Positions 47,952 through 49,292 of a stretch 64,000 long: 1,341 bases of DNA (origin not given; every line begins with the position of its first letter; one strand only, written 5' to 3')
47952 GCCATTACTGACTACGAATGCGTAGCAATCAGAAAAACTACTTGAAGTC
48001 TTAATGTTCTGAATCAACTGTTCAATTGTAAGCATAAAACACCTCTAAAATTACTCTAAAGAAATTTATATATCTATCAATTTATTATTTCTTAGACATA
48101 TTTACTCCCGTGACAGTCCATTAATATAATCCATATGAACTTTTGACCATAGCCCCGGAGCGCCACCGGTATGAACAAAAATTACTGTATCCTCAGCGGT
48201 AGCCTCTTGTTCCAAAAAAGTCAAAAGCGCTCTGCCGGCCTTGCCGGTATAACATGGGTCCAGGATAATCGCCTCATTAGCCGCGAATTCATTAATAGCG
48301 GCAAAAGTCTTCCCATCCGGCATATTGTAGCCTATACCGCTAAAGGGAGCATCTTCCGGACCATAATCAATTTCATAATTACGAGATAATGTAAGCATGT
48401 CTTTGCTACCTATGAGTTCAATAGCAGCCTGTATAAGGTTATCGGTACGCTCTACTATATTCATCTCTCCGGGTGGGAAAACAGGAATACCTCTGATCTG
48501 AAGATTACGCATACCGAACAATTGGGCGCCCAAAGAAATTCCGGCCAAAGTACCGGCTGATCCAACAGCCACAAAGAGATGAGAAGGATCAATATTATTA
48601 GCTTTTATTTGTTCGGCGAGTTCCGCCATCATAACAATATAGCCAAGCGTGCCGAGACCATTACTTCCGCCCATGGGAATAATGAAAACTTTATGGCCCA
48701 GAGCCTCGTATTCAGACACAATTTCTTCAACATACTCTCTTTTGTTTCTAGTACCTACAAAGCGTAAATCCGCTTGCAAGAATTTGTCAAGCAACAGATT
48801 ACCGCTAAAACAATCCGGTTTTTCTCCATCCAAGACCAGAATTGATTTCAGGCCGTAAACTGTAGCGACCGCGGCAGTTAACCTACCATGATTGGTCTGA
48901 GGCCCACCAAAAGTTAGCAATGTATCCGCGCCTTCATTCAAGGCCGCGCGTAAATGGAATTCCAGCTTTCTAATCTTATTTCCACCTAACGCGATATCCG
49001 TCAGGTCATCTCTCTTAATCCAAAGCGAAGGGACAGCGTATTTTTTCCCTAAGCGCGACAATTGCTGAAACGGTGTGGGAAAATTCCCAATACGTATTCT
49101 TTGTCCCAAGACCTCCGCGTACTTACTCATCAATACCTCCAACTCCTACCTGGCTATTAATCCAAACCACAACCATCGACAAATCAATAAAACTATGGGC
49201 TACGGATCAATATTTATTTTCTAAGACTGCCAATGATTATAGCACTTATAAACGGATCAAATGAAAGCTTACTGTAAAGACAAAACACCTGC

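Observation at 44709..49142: Adenylation / carrier-protein / alpha-oxoamine-synthase megaenzyme paired with an ACC-deaminase-fold PLP enzyme: candidate amino-ketone or sphingoid-like lipid cassette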

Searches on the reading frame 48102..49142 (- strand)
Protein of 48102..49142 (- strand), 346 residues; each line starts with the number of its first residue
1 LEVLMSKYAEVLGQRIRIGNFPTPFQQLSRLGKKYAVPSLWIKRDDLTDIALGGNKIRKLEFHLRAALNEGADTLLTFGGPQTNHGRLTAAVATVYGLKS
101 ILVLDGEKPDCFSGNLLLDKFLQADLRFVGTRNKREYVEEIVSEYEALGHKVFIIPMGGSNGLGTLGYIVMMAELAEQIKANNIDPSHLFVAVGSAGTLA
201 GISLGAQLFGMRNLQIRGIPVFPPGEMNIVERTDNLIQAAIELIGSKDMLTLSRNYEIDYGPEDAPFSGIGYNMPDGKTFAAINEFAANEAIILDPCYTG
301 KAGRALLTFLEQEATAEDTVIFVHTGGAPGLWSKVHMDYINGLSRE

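Call 6: search_protein_families(library=pfam, proteins=[window:48102-49142:-], max_evalue=0.001)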
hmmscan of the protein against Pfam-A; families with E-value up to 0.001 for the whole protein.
window:48102-49142:- (346 aa): 1 family
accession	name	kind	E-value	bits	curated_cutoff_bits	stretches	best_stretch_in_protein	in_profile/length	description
PF00291.31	PALP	-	5.2e-37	128.2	35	1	19-326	4-295/295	Pyridoxal-phosphate dependent enzyme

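Call 7: search_protein_families(library=ncbifam, proteins=[window:48102-49142:-], max_evalue=0.001)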
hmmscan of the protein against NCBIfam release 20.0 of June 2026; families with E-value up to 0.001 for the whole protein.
window:48102-49142:- (346 aa): 9 families
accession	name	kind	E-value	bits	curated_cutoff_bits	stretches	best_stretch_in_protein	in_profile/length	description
TIGR01275.1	ACC_deam_rel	subfamily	1.3e-74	251.4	289.4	1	20-335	5-318/321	pyridoxal phosphate-dependent enzymes, D-cysteine desulfhydrase family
NF052482.1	sulfolyase_CuyA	equivalog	3.8e-72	242.9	450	1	14-333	7-326/332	D-cysteate sulfo-lyase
NF052537.1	CoM_syn_XcbE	exception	1.1e-70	238.4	450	1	15-332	8-321/322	coenzyme M biosynthesis enzyme XcbE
NF010646.0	PRK14045.1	equivalog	4.6e-57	193.7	550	1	15-332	14-319/329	1-aminocyclopropane-1-carboxylate deaminase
NF003032.0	PRK03910.1-5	equivalog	2.2e-55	188.1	469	1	18-333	15-325/330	D-cysteine desulfhydrase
NF003030.0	PRK03910.1-3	equivalog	9.9e-55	186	429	1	15-333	15-330/338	D-cysteine desulfhydrase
NF003029.0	PRK03910.1-1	equivalog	5.3e-51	174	610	1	17-333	13-323/328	D-cysteine desulfhydrase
TIGR01274.1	ACC_deam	equivalog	7.7e-37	127.2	392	1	22-332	14-328/337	1-aminocyclopropane-1-carboxylate deaminase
NF006058.0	PRK08206.1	equivalog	7.8e-05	21.3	276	0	167-202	209-243/402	diaminopropionate ammonia-lyase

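Call 10: search_solved_structures(query=window:48102-49142:-, max_evalue=0.00001, show_alignments=2)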
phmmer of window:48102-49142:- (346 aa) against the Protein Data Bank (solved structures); distinct sequences matched with E-value up to 0.00001: 8.
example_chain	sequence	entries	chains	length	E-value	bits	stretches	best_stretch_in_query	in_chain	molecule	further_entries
1j0a_A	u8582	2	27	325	2.5e-50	174.8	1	15-332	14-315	1-aminocyclopropane-1-carboxylate deaminase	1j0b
4d97_A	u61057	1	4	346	1.8e-48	168.6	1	16-333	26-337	D-cysteine desulfhydrase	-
4d8t_A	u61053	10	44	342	3e-48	168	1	16-333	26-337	D-cysteine desulfhydrase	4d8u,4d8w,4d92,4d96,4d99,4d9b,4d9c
7ysk_A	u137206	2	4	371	2.4e-47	165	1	15-333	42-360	D-Cysteine desulfhydrase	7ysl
1rqx_A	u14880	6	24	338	4.7e-29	104.8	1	21-331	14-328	1-aminocyclopropane-1-carboxylate deaminase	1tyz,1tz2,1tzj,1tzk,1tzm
1f2d_A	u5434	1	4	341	5.6e-25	91.5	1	22-332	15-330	1-AMINOCYCLOPROPANE-1-CARBOXYLATE DEAMINASE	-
1j0e_A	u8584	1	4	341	2e-24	89.6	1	22-332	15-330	1-aminocyclopropane-1-carboxylate deaminase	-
1j0c_A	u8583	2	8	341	3.8e-24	88.7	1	22-332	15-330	1-aminocyclopropane-1-carboxylate deaminase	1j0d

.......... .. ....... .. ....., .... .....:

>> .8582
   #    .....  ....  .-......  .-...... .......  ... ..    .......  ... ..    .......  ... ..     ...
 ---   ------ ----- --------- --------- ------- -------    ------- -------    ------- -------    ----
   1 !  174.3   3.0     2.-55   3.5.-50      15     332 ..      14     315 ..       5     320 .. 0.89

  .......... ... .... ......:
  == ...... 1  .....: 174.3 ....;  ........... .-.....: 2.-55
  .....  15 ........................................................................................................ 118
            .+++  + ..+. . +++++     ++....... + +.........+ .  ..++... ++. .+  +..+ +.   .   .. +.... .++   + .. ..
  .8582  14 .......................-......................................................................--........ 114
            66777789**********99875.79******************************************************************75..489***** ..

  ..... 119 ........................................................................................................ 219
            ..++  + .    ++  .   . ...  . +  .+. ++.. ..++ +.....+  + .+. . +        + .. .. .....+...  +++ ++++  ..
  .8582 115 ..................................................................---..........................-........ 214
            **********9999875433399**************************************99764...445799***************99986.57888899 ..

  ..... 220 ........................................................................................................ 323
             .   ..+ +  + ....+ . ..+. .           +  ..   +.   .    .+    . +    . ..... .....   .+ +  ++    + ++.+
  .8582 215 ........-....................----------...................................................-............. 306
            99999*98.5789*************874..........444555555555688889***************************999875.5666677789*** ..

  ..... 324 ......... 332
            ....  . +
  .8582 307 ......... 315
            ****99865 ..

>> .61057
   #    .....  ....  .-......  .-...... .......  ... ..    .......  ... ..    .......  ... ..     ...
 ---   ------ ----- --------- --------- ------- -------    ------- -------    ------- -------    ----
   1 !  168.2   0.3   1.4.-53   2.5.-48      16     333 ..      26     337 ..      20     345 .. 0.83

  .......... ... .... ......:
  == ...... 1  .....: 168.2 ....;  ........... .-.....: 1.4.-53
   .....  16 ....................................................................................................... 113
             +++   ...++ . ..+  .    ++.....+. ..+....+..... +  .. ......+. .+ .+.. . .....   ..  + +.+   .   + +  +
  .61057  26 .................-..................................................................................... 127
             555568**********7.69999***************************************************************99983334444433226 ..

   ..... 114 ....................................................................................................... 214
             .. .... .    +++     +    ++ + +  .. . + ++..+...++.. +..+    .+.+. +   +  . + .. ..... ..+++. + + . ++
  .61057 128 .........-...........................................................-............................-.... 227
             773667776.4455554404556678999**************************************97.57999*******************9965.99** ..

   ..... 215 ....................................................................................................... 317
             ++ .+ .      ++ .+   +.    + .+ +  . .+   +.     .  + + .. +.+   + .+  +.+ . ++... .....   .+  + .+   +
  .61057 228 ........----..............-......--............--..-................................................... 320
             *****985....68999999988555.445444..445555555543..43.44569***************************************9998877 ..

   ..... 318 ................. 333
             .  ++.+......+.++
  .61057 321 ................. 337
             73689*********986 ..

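Call 26: find_homologous_proteins(query=window:48102-49130:-, max_evalue=1e-20)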
Query window:48102-49130:- (342 aa): 2246 proteins with E <= 1e-20 among 8000 candidates; the best 120 are listed.
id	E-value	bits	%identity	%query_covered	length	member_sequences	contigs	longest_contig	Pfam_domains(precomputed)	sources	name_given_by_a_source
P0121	5.2e-226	767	100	100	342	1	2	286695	PF00291.32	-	-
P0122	1.1e-160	552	71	99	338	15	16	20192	PF00291.32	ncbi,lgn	-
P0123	1.1e-150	519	69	99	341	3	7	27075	PF00291.32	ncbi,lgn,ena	-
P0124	5.3e-147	507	69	97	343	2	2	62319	PF00291.32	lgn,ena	-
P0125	4.8e-146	504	67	97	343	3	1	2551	PF00291.32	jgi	jgi:D-cysteine desulfhydrase family pyridoxal phosphate-dependent enzyme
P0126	2.0e-129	450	61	96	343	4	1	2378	PF00291.32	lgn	-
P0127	5.5e-90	320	46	99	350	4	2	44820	PF00291.32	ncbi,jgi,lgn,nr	ncbi:MAG TPA: pyridoxal-phosphate dependent enzyme [Fastidiosipila sp.]|jgi:1-aminocyclopropane-1-ca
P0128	7.0e-86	307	45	95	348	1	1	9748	PF00291.32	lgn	-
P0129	3.2e-84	301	46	95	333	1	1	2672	PF00291.32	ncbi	-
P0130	5.0e-82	294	45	95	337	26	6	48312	PF00291.32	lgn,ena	-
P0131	1.1e-81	293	45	95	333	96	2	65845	PF00291.32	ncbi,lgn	-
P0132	8.9e-80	286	45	97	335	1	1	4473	PF00291.32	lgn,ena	-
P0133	3.4e-79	285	43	97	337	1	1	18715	PF00291.32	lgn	-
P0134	1.0e-78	283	44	98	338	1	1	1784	PF00291.32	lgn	-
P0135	1.7e-78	282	43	95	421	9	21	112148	PF00291.32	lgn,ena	-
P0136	2.8e-78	282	44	97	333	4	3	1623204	PF00291.32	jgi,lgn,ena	-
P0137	8.5e-78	280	42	95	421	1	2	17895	PF00291.32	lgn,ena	-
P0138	8.8e-78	280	47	93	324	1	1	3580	PF00291.32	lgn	-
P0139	1.4e-77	279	44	95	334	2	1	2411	PF00291.32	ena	-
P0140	2.0e-77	279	44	95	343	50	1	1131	PF00291.32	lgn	-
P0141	2.6e-77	278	43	93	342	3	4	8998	PF00291.32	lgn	-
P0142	8.4e-77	277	43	97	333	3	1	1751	PF00291.32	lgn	-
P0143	1.8e-76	276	45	95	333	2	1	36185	PF00291.32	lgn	-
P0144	1.9e-76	276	44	95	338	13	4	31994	PF00291.32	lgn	-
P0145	4.6e-76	274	44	93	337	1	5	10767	PF00291.32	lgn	-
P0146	9.6e-76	273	40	96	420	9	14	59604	PF00291.32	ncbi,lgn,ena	-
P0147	1.3e-75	273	42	95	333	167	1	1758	PF00291.32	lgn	-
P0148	3.0e-75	272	42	97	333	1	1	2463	PF00291.32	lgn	-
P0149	1.6e-74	269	43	95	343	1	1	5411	PF00291.32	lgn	-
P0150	3.7e-74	268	41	96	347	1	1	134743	PF00291.32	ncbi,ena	-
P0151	1.1e-73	266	42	95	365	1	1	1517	PF00291.32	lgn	-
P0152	1.2e-73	266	43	96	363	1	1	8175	PF00291.32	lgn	-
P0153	1.7e-73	266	41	95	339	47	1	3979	PF00291.32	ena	-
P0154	5.2e-73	264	44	96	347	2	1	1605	PF00291.32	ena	-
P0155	1.5e-72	263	42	96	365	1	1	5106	PF00291.32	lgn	-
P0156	2.5e-72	262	41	95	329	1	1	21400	PF00291.32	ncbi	-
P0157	4.2e-72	261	40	95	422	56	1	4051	PF00291.32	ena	-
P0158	4.7e-72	261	42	96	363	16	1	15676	PF00291.32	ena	-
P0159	6.4e-72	261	43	95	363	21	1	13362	PF00291.32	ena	-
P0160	1.2e-71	260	42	96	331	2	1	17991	PF00291.32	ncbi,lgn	-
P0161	1.8e-71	259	42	95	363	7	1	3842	PF00291.32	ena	-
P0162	2.1e-71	259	42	95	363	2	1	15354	PF00291.32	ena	-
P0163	2.2e-71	259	43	94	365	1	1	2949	PF00291.32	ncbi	-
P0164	2.3e-71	259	43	95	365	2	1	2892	PF00291.32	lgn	-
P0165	2.5e-71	259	42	95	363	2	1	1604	PF00291.32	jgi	-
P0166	2.7e-71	259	43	96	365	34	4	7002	PF00291.32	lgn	-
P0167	5.8e-71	257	42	95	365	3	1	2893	PF00291.32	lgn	-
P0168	2.1e-70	256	41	95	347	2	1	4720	PF00291.32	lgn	-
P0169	3.9e-70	255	42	95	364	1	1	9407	PF00291.32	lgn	-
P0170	4.3e-70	255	40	96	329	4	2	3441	PF00291.32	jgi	-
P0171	1.3e-69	253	42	95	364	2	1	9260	PF00291.32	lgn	-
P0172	1.4e-69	253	40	95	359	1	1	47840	PF00291.32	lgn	-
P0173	3.9e-69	251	42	95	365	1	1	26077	PF00291.32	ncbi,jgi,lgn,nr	ncbi:MAG: pyridoxal-phosphate dependent enzyme [Oscillibacter sp.]|jgi:1-aminocyclopropane-1-carboxy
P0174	5.5e-69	251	42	95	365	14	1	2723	PF00291.32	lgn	-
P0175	9.0e-69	250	42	96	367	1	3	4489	PF00291.32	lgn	-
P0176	1.1e-68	250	42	94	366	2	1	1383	PF00291.32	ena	-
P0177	1.3e-68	250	43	94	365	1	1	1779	PF00291.32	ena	-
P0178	1.4e-68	250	40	95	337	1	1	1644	PF00291.32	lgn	-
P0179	1.5e-68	250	41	96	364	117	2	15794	PF00291.32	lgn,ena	-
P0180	1.6e-68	249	42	95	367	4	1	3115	PF00291.32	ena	-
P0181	1.6e-68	249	45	88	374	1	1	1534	PF00291.32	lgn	-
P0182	1.9e-68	249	42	95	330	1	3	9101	PF00291.32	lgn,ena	-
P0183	2.5e-68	249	40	95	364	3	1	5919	PF00291.32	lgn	-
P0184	2.7e-68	249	42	96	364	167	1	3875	PF00291.32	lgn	-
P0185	3.2e-68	248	41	96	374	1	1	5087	PF00291.32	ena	-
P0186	5.0e-68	248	42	95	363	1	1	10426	PF00291.32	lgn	-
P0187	5.3e-68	248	42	94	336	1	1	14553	PF00291.32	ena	-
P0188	8.8e-68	247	40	95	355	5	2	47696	PF00291.32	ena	-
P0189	9.3e-68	247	41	96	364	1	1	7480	PF00291.32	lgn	-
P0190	1.1e-67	247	41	95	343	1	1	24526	PF00291.32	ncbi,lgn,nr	ncbi:MAG: D-cysteine desulfhydrase family protein [Eubacteriales bacterium]|nr:D-cysteine desulfhydr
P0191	1.2e-67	247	45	92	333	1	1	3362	PF00291.32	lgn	-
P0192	1.7e-67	246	43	94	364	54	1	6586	PF00291.32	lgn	-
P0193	2.0e-67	246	40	97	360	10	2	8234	PF00291.32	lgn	-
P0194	2.8e-67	245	40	95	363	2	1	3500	PF00291.32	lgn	-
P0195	2.9e-67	245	42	95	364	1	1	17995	PF00291.32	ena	-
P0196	4.9e-67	245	61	53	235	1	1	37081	PF00291.32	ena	-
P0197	5.0e-67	245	41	95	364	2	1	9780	PF00291.32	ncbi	-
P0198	5.4e-67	244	41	96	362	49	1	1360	PF00291.32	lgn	-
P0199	7.3e-67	244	41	94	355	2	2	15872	PF00291.32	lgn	-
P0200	9.2e-67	244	40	95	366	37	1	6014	PF00291.32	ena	-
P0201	1.1e-66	243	39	95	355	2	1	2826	PF00291.32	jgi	-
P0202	1.1e-66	243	40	94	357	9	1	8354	PF00291.32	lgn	-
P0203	1.2e-66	243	41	96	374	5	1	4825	PF00291.32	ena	-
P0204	1.2e-66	243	40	94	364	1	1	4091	PF00291.32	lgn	-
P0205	1.2e-66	243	42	93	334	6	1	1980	PF00291.32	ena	-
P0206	1.2e-66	243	41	94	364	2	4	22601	PF00291.32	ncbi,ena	-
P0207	1.6e-66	243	41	96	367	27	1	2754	PF00291.32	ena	-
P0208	2.3e-66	242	42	94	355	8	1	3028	PF00291.32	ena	-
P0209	2.7e-66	242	40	94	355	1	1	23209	PF00291.32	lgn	-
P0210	3.0e-66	242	40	95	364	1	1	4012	PF00291.32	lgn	-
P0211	3.9e-66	242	40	94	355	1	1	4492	PF00291.32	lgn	-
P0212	5.0e-66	241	42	88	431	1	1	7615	PF00291.32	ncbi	-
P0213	5.1e-66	241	42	96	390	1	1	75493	PF00291.32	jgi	-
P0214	5.7e-66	241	39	94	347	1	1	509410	PF00291.32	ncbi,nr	ncbi:MAG: pyridoxal-phosphate dependent enzyme [Spirochaetales bacterium]|nr:pyridoxal-phosphate dep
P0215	5.9e-66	241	40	95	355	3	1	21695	PF00291.32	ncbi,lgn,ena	-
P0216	6.5e-66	241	42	96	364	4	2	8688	PF00291.32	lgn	-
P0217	6.6e-66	241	41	94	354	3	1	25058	PF00291.32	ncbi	-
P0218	8.7e-66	240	40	95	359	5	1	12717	PF00291.32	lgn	-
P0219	1.1e-65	240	41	95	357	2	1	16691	PF00291.32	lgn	-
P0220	1.2e-65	240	42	68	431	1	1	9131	PF00291.32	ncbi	-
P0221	1.3e-65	240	42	95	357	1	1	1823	PF00291.32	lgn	-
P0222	1.3e-65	240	41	94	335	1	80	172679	PF00291.32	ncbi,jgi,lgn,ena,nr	ncbi:MAG TPA: D-cysteine desulfhydrase family protein [Verrucomicrobiota bacterium]|nr:D-cysteine de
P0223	1.3e-65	240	40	96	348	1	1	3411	PF00291.32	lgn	-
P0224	1.5e-65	240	40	95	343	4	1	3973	PF00291.32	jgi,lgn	jgi:D-cysteine desulfhydrase family pyridoxal phosphate-dependent enzyme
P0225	1.9e-65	239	39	94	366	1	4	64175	PF00291.32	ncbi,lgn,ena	-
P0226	2.2e-65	239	44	93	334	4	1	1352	PF00291.32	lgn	-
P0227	2.3e-65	239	40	95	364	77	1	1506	PF00291.32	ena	-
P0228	2.6e-65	239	40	96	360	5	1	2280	PF00291.32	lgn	-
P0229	3.1e-65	239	40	95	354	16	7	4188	PF00291.32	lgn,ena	-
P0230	3.2e-65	239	43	96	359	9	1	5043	PF00291.32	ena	-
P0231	3.4e-65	239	40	94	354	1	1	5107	PF00291.32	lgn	-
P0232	3.6e-65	238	42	92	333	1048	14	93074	PF00291.32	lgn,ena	-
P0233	3.9e-65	238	38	95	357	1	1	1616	PF00291.32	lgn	-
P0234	3.9e-65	238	40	94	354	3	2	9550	PF00291.32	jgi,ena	-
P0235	4.3e-65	238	39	95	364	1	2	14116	PF00291.32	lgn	-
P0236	5.4e-65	238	39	88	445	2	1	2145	PF00291.32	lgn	-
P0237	6.2e-65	238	41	95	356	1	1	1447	PF00291.32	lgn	-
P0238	7.7e-65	237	40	96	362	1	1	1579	PF00291.32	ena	-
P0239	8.3e-65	237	39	95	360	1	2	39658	PF00291.32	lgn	-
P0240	9.9e-65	237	40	94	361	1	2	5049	PF00291.32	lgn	-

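Call 47: find_encoding_contigs(protein=P0127, flank=8000, max_places=2)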
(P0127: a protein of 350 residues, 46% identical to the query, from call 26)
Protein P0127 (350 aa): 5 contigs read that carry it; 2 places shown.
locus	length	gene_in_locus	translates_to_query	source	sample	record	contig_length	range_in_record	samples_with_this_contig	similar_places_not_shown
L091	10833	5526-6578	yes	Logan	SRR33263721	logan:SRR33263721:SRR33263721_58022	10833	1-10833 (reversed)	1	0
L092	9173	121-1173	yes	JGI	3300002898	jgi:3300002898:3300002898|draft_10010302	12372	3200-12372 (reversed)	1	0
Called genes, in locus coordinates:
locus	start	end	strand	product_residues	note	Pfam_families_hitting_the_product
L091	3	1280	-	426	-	?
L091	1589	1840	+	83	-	PF03840:SecG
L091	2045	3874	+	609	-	PF17876:CSD2, PF18614:RNase_II_C_S1 (faint), PF00773:RNB, PF00575:S1 (weak)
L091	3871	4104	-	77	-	PF00381:PTS-HPr (weak)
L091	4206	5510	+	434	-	PF00919:UPF0004, PF04055:Radical_SAM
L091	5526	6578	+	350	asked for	PF00291:PALP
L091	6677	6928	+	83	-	PF06135:IreB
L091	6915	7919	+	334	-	PF00248:Aldo_ket_red, PF00037:Fer4 (faint), PF12797:Fer4_2 (faint), PF13237:Fer4_10 (faint)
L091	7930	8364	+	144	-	PF03652:RuvX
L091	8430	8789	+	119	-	-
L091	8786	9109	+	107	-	PF06949:DUF1292 (weak)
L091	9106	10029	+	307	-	PF02517:Rce1-like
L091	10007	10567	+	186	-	PF00149:Metallophos, PF12850:Metallophos_2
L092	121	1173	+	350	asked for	PF00291:PALP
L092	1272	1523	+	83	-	PF06135:IreB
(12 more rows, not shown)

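Call 48: find_encoding_contigs(protein=P0131, flank=8000, max_places=2)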
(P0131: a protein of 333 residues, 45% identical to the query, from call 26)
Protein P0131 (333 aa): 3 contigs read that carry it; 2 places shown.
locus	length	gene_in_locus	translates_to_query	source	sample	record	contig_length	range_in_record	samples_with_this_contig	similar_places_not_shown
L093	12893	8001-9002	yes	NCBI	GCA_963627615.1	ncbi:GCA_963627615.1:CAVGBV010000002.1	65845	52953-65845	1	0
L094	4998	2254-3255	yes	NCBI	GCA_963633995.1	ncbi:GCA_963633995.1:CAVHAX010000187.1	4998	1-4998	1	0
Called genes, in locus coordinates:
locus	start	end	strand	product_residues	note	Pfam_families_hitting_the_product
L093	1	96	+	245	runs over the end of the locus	PF00482:T2SSF (weak)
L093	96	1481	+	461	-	PF00482:T2SSF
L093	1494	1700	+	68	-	PF16982:Flp1_like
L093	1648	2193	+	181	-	-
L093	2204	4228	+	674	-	PF18960:DUF5702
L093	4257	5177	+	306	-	-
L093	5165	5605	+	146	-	PF01478:Peptidase_A24 (weak)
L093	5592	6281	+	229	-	PF19909:DUF6382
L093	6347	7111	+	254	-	PF01209:Ubie_methyltran, PF13489:Methyltransf_23, PF03848:TehB (weak), PF05175:MTS, PF08241:Methyltransf_11, PF08242:Methyltransf_12, PF13649:Methyltransf_25, PF13847:Methyltransf_31, +1 more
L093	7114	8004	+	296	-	PF01430:HSP33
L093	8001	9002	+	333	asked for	PF00291:PALP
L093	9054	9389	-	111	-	-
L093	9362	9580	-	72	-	-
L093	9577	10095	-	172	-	PF00881:Nitroreductase, PF14512:TM1586_NiRdase (weak), PF00881:Nitroreductase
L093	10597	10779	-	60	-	-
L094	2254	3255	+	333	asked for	PF00291:PALP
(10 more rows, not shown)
